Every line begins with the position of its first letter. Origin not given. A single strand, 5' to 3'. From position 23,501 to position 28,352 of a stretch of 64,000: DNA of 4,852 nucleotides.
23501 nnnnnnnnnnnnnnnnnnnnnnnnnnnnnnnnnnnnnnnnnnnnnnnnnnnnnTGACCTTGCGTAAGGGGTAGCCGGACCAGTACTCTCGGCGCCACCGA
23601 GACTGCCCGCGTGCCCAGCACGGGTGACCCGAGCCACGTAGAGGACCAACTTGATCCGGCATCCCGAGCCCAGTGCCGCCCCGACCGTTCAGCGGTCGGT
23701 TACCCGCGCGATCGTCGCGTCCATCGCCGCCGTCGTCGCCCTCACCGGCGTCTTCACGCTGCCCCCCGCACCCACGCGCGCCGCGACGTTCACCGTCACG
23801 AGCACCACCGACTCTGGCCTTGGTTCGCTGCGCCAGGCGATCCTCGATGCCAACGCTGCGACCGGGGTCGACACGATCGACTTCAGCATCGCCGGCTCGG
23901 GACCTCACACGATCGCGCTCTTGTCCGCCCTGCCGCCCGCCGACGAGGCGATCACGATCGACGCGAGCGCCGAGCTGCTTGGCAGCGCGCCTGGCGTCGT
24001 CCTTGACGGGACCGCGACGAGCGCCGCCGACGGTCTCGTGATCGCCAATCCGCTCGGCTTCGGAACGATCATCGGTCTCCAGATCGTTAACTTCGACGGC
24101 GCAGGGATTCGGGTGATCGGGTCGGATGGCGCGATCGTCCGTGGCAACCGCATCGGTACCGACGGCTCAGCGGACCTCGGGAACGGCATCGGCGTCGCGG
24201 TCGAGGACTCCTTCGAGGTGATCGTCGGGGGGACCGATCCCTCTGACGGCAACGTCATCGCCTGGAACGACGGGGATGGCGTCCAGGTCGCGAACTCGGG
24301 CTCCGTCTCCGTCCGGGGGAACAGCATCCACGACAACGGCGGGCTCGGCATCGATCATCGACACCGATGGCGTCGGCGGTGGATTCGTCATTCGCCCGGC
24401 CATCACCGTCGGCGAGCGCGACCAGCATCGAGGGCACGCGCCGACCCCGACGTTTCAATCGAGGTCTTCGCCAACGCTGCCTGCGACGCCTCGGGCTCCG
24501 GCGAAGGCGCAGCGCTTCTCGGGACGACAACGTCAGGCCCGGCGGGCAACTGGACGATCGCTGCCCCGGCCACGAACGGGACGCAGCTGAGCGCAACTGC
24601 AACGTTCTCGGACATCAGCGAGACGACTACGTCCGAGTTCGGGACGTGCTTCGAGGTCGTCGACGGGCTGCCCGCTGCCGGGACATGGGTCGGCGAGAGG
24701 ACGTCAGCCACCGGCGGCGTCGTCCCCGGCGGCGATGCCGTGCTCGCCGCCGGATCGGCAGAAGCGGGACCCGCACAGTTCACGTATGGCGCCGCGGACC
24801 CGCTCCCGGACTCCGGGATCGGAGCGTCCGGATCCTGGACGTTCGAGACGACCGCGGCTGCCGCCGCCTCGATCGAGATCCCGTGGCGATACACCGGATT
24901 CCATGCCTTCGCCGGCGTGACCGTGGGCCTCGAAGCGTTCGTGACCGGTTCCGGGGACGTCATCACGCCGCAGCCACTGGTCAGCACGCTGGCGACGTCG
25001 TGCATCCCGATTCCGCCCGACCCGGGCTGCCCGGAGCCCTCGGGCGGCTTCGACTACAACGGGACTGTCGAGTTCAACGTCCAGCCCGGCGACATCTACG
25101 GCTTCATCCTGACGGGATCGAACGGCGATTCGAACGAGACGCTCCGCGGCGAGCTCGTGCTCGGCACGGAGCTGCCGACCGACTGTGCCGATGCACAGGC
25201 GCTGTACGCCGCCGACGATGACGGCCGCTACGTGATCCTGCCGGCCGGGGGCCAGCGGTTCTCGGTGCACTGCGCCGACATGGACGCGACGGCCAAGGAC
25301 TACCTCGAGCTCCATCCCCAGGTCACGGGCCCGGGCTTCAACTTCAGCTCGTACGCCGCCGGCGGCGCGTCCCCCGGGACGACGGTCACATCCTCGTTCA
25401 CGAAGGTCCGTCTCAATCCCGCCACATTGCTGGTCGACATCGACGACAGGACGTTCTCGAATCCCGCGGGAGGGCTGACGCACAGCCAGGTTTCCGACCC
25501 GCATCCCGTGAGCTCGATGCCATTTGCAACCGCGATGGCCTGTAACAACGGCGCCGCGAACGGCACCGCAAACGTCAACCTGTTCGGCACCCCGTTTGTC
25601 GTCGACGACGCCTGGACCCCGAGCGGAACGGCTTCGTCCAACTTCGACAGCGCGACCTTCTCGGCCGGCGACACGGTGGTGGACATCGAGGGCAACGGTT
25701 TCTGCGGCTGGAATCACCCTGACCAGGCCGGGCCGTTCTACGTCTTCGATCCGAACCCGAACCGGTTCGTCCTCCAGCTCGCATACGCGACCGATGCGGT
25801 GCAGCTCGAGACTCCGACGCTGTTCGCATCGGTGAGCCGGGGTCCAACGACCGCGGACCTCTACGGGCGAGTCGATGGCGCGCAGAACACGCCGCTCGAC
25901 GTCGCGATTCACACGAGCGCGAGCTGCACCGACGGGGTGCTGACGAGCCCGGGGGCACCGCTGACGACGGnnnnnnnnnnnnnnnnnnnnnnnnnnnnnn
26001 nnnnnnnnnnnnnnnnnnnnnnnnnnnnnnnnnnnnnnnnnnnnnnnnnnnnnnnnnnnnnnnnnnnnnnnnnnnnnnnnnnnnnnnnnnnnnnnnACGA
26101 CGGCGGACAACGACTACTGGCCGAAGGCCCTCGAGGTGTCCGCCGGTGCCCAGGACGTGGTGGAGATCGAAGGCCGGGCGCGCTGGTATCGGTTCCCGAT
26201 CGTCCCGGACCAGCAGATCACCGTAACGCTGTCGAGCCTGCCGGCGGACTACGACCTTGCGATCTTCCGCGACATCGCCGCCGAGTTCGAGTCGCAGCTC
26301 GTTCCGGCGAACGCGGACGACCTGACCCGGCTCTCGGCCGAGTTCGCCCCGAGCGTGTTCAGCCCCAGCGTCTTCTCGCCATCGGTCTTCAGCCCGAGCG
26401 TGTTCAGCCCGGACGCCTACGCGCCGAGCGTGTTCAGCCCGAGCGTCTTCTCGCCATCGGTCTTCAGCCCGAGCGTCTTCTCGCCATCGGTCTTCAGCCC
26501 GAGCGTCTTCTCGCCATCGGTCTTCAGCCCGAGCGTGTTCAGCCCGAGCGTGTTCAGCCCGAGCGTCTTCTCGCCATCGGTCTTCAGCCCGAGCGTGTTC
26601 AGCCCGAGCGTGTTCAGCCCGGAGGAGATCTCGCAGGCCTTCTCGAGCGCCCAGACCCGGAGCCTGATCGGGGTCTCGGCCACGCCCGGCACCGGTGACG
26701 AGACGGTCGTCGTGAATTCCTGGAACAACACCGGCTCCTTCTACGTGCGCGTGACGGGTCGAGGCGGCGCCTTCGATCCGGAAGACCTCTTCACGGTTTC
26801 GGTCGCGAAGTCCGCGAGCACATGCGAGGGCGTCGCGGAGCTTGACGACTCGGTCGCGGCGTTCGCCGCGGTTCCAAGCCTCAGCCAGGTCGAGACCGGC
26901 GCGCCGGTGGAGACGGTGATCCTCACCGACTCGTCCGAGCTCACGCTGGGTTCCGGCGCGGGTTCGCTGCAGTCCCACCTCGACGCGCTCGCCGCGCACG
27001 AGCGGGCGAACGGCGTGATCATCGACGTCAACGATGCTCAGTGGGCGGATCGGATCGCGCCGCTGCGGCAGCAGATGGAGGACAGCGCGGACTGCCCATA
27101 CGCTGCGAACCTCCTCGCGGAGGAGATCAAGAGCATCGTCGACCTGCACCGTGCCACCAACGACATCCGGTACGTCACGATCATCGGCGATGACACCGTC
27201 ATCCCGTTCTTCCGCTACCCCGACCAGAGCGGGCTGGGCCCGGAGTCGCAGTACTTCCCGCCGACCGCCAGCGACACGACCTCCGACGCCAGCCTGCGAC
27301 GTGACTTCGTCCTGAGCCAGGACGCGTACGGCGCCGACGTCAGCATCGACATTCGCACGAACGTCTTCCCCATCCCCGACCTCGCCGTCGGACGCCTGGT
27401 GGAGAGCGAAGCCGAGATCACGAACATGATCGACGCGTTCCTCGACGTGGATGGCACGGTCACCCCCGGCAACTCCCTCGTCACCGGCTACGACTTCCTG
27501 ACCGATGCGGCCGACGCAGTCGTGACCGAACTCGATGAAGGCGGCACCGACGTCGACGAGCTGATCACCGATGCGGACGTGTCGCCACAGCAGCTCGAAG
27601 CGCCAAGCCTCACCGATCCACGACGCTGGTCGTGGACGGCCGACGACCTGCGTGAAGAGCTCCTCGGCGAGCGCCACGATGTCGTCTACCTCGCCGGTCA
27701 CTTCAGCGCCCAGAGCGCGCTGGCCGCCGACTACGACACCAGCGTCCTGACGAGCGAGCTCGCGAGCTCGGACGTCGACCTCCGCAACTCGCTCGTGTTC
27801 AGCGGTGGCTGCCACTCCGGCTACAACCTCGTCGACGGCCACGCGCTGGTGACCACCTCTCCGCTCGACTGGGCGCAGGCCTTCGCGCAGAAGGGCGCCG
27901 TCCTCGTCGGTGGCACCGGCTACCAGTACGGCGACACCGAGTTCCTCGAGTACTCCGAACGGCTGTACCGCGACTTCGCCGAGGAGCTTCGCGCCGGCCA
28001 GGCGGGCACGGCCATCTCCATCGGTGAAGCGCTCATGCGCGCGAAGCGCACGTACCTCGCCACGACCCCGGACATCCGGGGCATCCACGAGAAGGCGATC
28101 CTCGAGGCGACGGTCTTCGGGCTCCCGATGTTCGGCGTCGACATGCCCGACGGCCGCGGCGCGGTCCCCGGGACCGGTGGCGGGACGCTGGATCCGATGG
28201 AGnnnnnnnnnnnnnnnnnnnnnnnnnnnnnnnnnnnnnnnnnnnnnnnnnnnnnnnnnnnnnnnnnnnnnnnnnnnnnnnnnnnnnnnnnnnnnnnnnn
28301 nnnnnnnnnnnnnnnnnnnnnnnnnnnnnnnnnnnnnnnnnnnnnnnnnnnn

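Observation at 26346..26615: Seventeen in-frame (S/A)PSVF pentapeptide units encoded by near-perfect 15-bp repeats inserted inside a PPC-like domain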

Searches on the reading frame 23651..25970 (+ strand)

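Call 4: search_protein_families(library=pfam, proteins=[window:23651-25970:+], max_evalue=0.01)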
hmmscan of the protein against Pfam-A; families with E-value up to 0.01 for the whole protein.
window:23651-25970:+ (773 aa): 3 families
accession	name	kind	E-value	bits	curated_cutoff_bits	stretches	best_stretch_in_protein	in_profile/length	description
PF08685.16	GON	-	4.3e-09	37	22.6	1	580-693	89-192/199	GON domain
PF13229.12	Beta_helix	-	5.3e-06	26.6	25.9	1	139-234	12-95/158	Right handed beta helix region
PF05048.19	NosD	-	0.0019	18.1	23.6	1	149-235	81-154/212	Periplasmic copper-binding protein (NosD)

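Call 5: search_protein_families(library=ncbifam, proteins=[window:23651-25970:+], max_evalue=0.01)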
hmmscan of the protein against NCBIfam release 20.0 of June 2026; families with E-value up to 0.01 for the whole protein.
window:23651-25970:+ (773 aa): 0 families

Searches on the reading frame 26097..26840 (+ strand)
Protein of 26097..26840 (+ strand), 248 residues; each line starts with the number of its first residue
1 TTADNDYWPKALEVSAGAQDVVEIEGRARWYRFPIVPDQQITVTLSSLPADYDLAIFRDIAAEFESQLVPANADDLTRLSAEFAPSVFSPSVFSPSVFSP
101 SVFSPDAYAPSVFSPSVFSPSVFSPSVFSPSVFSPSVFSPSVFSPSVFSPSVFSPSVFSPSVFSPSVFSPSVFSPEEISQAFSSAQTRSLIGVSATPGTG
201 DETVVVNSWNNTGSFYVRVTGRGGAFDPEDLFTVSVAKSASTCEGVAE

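Call 20: search_solved_structures(query=window:26097-26840:+, max_evalue=10, show_alignments=2)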
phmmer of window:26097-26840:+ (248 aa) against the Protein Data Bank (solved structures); distinct sequences matched with E-value up to 10: 0.

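Call 22: search_protein_families(library=pfam, proteins=[window:26097-26840:+], max_evalue=10)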
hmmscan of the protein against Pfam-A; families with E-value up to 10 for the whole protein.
window:26097-26840:+ (248 aa): 4 families
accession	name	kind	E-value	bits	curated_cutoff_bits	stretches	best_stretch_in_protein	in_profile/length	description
PF02095.21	Extensin_1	-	3.7e-07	30.6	105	1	86-172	70-156/171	Extensin-like protein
PF07818.18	HCNGP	-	0.012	16.5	26.3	0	161-188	60-87/94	HCNGP-like protein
PF04151.21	PPC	-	0.12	13.7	25.9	0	194-221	44-70/70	Bacterial pre-peptidase C-terminal domain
PF13885.11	Keratin_B2_2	-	9.5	6.6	27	0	133-166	7-40/45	Keratin, high sulfur B2 protein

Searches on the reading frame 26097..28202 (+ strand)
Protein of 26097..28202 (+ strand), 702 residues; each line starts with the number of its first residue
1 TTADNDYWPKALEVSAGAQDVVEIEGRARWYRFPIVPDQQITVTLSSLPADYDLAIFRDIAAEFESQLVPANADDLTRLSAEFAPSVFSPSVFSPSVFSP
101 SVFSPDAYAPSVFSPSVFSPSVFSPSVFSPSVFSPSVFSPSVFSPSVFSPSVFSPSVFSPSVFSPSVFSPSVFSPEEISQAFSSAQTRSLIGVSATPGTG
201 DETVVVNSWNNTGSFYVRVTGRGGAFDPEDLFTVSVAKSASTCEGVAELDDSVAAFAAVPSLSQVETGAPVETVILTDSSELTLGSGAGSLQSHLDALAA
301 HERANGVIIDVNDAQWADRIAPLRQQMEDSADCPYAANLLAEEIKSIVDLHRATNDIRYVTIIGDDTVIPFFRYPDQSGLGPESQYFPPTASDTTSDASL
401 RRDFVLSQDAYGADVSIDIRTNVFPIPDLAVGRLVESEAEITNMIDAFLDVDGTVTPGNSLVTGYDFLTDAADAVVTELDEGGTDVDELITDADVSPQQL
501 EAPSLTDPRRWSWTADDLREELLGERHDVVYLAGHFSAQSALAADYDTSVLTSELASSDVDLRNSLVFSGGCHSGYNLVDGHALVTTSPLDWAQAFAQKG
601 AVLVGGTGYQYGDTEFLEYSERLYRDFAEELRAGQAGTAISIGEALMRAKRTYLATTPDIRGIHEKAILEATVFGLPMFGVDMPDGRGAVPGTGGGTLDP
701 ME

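Call 17: find_related_loci(query=A1, collection=genome_contigs, flank=3000)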
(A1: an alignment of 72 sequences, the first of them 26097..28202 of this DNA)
Query A1 (702 aa) in genome_contigs; peptide patterns used: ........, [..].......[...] (x = any residue, [..] = any of these).
540 stretches matched a pattern; 494 encode a relative of the query (tblastn E <= 1e-3); the best 80 are kept; 80 distinct loci.
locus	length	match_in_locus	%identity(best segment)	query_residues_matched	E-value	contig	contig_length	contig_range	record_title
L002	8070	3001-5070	71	1-692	0e+0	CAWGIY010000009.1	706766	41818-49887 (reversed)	MAG: uncultured Chloroflexia bacterium isolate MFD05747.bin.1.151 genome assembly, contig: contig_8974, whole genome sho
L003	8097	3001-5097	70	1-700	0e+0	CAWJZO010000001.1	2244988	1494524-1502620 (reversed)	MAG: uncultured Chloroflexia bacterium isolate MFD08497.bin.2.144 genome assembly, contig: contig_34056, whole genome sh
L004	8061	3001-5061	69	1-700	0e+0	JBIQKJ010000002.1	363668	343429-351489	MAG: Chloroflexota bacterium isolate mag.29f NODE_11_length_363668, whole genome shotgun sequence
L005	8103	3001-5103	68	1-695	0e+0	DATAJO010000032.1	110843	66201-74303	MAG TPA_asm: Candidatus Limnocylindria bacterium isolate SMAG_U6914 k141_9777, whole genome shotgun sequence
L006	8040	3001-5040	66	1-695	0e+0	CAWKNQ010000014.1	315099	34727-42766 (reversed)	MAG: uncultured Gaiellaceae bacterium isolate MFD09267.bin.2.298 genome assembly, contig: contig_26717, whole genome sho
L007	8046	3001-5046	66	1-695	0e+0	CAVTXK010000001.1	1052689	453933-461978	MAG: uncultured Chloroflexia bacterium isolate MFD06742.bin.2.198 genome assembly, contig: contig_25193, whole genome sh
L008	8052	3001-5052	67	1-702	0e+0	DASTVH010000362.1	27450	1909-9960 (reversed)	MAG TPA_asm: Candidatus Limnocylindrales bacterium isolate SMAG_U2354 k141_23495, whole genome shotgun sequence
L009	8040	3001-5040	65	1-695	0e+0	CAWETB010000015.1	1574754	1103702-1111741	MAG: uncultured Gaiellaceae bacterium isolate MFD03975.bin.2.68 genome assembly, contig: contig_7155, whole genome shotg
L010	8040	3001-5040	65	1-695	0e+0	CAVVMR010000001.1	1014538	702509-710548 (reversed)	MAG: uncultured Gaiellaceae bacterium isolate MFD04935.bin.2.150 genome assembly, contig: contig_10108, whole genome sho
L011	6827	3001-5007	66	9-695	0e+0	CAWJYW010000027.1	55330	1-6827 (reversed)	MAG: uncultured Gaiellaceae bacterium isolate MFD06742.bin.2.263 genome assembly, contig: contig_85151, whole genome sho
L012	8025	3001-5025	64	1-694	0e+0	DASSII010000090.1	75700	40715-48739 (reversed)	MAG TPA_asm: Candidatus Limnocylindrales bacterium isolate SMAG_U1083 k141_1020942, whole genome shotgun sequence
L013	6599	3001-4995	63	1-695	0e+0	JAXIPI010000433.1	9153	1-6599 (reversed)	MAG: Gaiellaceae bacterium isolate Fractures_MAG_15 c_000000295690, whole genome shotgun sequence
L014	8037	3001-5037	62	1-695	0e+0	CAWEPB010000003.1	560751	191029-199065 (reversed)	MAG: uncultured beta proteobacterium isolate MFD04716.bin.1.370 genome assembly, contig: contig_14620, whole genome shot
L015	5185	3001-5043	62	1-695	0e+0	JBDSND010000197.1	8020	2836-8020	MAG: Casimicrobiaceae bacterium isolate cluster1_bin.408 k127_13031639, whole genome shotgun sequence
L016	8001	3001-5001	61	3-692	0e+0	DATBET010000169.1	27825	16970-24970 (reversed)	MAG TPA_asm: Gaiella sp. isolate SMAG_U3789 k141_3178815, whole genome shotgun sequence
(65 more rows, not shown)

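Call 29: predict_structure(alignment_id=A1)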
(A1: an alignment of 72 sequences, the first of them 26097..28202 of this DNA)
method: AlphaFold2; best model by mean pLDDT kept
length: 702 residues; sequences in the alignment: 72
mean_pLDDT: 82.5   pTM: 0.83
mean pLDDT of the five models: 82.5, 82.0, 81.3, 80.6, 80.4
residues with pLDDT >= 90: 439; 70-90: 112; 50-70: 52; < 50: 99
segments of 3 or more residues with pLDDT < 50: 85-171, 694-702
pLDDT, mean of each block of 10 residues (from residue 1): 87 96 95 96 98 95 76 55 43 32 36 36 35 34 32 33 43 70 85 96 96 96 96 98 94 63 66 97 96 98 96 93 96 96 95 94 96 88 70 90 92 89 92 94 98 97 94 95 96 97 96 97 97 88 95 97 95 77 82 95 84 66 92 88 97 89 91 97 82 44 29
secondary structure, 60 per line:
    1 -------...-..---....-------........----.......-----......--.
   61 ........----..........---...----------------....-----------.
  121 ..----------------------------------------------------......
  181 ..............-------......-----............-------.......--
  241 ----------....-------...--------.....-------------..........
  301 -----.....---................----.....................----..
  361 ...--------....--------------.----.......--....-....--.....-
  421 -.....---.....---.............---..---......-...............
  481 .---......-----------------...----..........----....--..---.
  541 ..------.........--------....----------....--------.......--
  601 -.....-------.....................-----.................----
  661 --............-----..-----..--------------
elements in order (helices of 4 or more, strands of 3 or more residues): E17-20 E28-35 E40-46 E52-57 H60-68 H73-82 H105-108 H175-189 E190-194 E202-207 E213-221 E232-238 H251-254 E273-277 H291-300 E306-310 H314-329 H334-354 E359-363 E372-375 H395-401 E404-407 H409-412 E415-419 E422-426 E430-434 H438-450 E459-464 H466-481 E485-490 H515-524 E529-532 E540-542 E549-551 H552-557 E566-569 H592-598 E602-606 H614-632 H642-656 H663-670 E671-674

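Call 32: fold_search(model_id=the predicted structure, library=pdb)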
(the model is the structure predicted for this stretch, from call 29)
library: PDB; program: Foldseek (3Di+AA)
matches with E <= 10: 567; with E <= 0.001: 6
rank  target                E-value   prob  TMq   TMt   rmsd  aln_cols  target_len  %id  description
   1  5u1t_A                5.5e-05  1.00  0.25  0.13   9.3       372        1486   12  Crystal structure of the Saccharomyces cerevisiae separase-securin complex at 2.6 angstrom resolution (released 2017-02-08)
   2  7y8t_B                4.5e-04  0.99  0.22  0.23   9.7       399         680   10  Structure of Cas7-11-crRNA in complex with TPR-CHAT (released 2023-06-28)
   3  7xsq_B                6.2e-04  0.99  0.21  0.21  10.6       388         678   12  Structure of the Craspase (released 2022-11-09)
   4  7xsr_C                7.0e-04  1.00  0.24  0.25   9.1       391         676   11  Structure of Craspase-target RNA (released 2022-11-09)
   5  8d9f_A                9.3e-04  1.00  0.24  0.25   8.8       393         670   10  gRAMP-TPR-CHAT (Craspase) (released 2023-06-14)
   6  7y84_C                9.3e-04  0.99  0.22  0.24  11.0       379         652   12  CryoEM structure of type III-E CRISPR Craspase gRAMP-crRNA in complex with TPR-CHAT protease (released 2022-12-14)
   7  5u1s_A                1.0e-03  1.00  0.24  0.12   9.4       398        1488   10  Crystal structure of the Saccharomyces cerevisiae separase-securin complex at 3.0 angstrom resolution (released 2017-02-08)
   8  8d9h_E                2.6e-03  0.96  0.22  0.23   9.7       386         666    9  gRAMP-TPR-CHAT match PFS target RNA(Craspase) (released 2023-06-14)
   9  9mpy_A                7.5e-03  0.38  0.13  0.21  19.0       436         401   10  Structure of Saro_1862, a UPF0261 domain protein from Novosphingobium aromaticivorans with bound acetovanillone (released 2025-09-24)
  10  6v4b_A                8.4e-03  1.00  0.12  0.47   9.6       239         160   10  DeCLIC N-terminal Domain 34-202 (released 2020-06-03)
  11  4jj8_A                1.0e-02  0.96  0.19  0.49   8.4       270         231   11  Caspase-3 specific unnatural amino acid peptides (released 2013-06-12)
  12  9ev1_A                1.1e-02  0.99  0.12  0.14  11.4       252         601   11  3DFlex refinement of the CryoEM structure of DeCLIC nanodisc with 10mM EDTA in sym-like state (released 2025-04-09)
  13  9eva_E                1.5e-02  0.98  0.12  0.14  11.5       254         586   11  3DFlex refinement of the CryoEM structure of DeCLIC nanodisc with 10mM calcium (released 2025-04-09)
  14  9eva_B                1.6e-02  0.98  0.12  0.14  12.0       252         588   12  3DFlex refinement of the CryoEM structure of DeCLIC nanodisc with 10mM calcium (released 2025-04-09)
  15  9eva_A                1.6e-02  0.98  0.12  0.14  11.5       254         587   11  3DFlex refinement of the CryoEM structure of DeCLIC nanodisc with 10mM calcium (released 2025-04-09)
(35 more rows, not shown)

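Call 67: predict_structure(alignment_id=A2)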
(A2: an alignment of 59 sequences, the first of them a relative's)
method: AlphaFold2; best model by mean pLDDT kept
length: 670 residues; sequences in the alignment: 59
mean_pLDDT: 80.4   pTM: 0.79
mean pLDDT of the five models: 80.4, 80.0, 78.7, 77.7, 76.6
residues with pLDDT >= 90: 349; 70-90: 168; 50-70: 44; < 50: 109
segments of 3 or more residues with pLDDT < 50: 79-180, 373-375
pLDDT, mean of each block of 10 residues (from residue 1): 84 85 94 92 91 95 91 69 42 32 29 35 40 40 41 40 35 35 73 87 91 90 92 95 87 93 96 94 98 97 97 95 91 97 97 93 82 51 70 85 84 88 92 98 95 92 93 95 93 95 96 89 88 93 97 75 58 83 94 55 78 90 96 89 84 95 84
secondary structure, 60 per line:
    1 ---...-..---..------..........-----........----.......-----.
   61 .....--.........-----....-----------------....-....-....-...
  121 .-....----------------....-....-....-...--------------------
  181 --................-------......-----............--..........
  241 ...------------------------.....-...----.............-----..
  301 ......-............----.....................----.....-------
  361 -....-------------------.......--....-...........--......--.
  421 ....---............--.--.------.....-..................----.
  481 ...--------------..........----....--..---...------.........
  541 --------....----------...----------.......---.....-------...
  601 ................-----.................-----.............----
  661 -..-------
elements in order: E21-30 E36-43 E48-54 E60-65 H68-76 H82-85 H103-106 H108-111 H113-116 H118-121 H123-126 H143-146 H148-151 H153-156 H183-193 E194-198 E206-211 E217-225 E231-243 E268-272 H281-293 E299-303 H308-319 H324-344 E349-353 E362-365 H385-391 E394-397 H399-402 E403-409 E412-417 E420-424 H428-439 E452-456 H458-475 E480-483 H498-507 E512-515 E523-525 E532-534 H535-540 E549-552 H576-582 E586-590 H598-616 H624-638 H644-652 E653-656

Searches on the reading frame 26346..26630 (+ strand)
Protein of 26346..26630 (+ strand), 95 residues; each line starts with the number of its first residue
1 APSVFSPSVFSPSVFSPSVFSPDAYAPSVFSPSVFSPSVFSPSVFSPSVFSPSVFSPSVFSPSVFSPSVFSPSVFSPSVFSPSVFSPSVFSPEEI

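Call 22: search_protein_families(library=pfam, proteins=[window:26346-26630:+], max_evalue=10)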
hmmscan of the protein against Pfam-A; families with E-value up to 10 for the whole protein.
window:26346-26630:+ (95 aa): 4 families
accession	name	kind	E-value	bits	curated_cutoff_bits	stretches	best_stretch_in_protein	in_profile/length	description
PF02095.21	Extensin_1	-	9.9e-07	29.2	105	1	6-87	73-154/171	Extensin-like protein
PF07818.18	HCNGP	-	0.0065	17.4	26.3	0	8-27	60-79/94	HCNGP-like protein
PF13885.11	Keratin_B2_2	-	0.77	10.1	27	1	47-78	9-40/45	Keratin, high sulfur B2 protein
PF15151.11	RGCC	-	7.6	7.2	27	0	54-54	96-96/128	Response gene to complement 32 protein family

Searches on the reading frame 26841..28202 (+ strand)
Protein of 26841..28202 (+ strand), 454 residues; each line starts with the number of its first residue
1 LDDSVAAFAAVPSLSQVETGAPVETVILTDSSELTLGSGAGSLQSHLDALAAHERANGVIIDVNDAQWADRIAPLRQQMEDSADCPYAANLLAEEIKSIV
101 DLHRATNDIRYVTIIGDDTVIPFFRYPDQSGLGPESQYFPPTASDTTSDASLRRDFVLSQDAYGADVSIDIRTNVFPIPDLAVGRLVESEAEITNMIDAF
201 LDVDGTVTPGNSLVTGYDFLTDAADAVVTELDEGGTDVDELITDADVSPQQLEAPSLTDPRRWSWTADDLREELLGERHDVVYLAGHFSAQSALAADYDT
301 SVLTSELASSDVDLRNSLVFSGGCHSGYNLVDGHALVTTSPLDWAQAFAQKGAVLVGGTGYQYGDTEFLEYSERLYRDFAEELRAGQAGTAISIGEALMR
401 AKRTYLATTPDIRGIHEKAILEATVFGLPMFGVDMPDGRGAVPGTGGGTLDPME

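Call 21: search_solved_structures(query=window:26841-28202:+, max_evalue=1, show_alignments=1)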
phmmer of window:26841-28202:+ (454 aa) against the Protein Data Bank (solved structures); distinct sequences matched with E-value up to 1: 0.

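Call 61: search_protein_representatives(protein=window:26841-28202:+)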
Query: 454 residues. Proteins with E-value up to 0.001 (for the whole library): 2695; up to 1e-10: 2208; up to 1e-30: 1021. The best 150 are listed.
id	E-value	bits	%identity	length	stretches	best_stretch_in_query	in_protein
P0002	3.5e-243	823.5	86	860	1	1-439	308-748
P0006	8.7e-179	611.3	68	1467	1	16-447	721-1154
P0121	9.8e-171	584.7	68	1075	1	37-452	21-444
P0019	2.4e-157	540.7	66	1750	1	17-454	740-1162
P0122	1.6e-145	501.7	60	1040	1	11-446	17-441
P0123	5.7e-142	490.0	61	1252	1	18-454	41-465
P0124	3.4e-141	487.4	60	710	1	21-447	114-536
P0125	9.3e-140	482.7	61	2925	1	20-449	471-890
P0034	1.0e-138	479.3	61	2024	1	23-448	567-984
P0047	1.1e-138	479.1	57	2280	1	11-444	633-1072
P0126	1.0e-136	472.6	58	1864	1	19-448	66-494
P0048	4.9e-135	467.1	57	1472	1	17-450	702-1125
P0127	2.9e-134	464.6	62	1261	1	44-439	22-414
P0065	9.6e-134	462.9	58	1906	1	18-440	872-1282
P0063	3.1e-133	461.2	59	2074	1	21-446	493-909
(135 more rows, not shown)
